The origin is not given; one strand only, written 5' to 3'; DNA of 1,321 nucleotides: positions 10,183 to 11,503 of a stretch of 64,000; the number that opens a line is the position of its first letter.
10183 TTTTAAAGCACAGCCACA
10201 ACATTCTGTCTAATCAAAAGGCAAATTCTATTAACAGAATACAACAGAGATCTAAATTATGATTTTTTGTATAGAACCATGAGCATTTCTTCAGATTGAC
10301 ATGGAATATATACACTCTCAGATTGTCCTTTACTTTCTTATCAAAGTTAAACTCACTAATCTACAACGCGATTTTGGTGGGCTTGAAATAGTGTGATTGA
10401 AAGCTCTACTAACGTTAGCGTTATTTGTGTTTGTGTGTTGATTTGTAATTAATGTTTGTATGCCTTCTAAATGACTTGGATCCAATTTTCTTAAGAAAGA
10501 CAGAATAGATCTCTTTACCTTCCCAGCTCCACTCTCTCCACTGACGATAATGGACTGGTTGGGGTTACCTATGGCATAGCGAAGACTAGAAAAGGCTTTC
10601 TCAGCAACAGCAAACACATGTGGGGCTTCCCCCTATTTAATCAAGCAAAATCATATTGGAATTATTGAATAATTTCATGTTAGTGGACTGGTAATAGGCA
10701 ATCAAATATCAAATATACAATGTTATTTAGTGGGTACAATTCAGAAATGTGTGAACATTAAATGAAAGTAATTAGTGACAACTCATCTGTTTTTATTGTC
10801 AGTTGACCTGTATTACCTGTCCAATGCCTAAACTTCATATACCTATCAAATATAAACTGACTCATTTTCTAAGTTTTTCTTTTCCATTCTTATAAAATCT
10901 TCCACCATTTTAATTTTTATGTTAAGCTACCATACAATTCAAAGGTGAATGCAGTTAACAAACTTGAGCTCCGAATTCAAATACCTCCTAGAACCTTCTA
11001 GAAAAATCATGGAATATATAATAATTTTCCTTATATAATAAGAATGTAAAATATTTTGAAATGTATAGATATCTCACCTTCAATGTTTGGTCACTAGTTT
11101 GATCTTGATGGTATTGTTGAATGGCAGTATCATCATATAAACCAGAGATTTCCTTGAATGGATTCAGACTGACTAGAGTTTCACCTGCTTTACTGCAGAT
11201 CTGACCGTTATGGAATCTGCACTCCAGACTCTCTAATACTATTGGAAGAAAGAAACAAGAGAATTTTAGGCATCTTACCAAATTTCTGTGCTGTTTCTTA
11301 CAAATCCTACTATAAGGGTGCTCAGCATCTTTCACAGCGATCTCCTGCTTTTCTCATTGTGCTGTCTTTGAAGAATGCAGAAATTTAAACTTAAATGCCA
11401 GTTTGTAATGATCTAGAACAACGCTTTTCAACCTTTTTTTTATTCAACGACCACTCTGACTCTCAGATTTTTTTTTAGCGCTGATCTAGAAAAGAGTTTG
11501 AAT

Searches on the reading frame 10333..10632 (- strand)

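Call 26: search_protein_families(library=pfam, max_evalue=0.01, proteins=[window:10333-10632:-])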
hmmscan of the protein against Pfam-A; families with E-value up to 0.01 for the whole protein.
window:10333-10632:- (100 aa): 1 family
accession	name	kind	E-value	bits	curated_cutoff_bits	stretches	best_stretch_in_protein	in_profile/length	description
PF00063.27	Myosin_head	-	4.7e-10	38.8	33.3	1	3-54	65-116/679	Myosin head (motor domain)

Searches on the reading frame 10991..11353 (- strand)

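Call 26: search_protein_families(library=pfam, max_evalue=0.01, proteins=[window:10991-11353:-])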
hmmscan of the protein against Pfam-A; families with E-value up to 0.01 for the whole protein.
window:10991-11353:- (121 aa): 1 family
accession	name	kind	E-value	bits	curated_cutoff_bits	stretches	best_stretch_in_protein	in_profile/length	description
PF00063.27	Myosin_head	-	1.2e-06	27.5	33.3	1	37-88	13-63/679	Myosin head (motor domain)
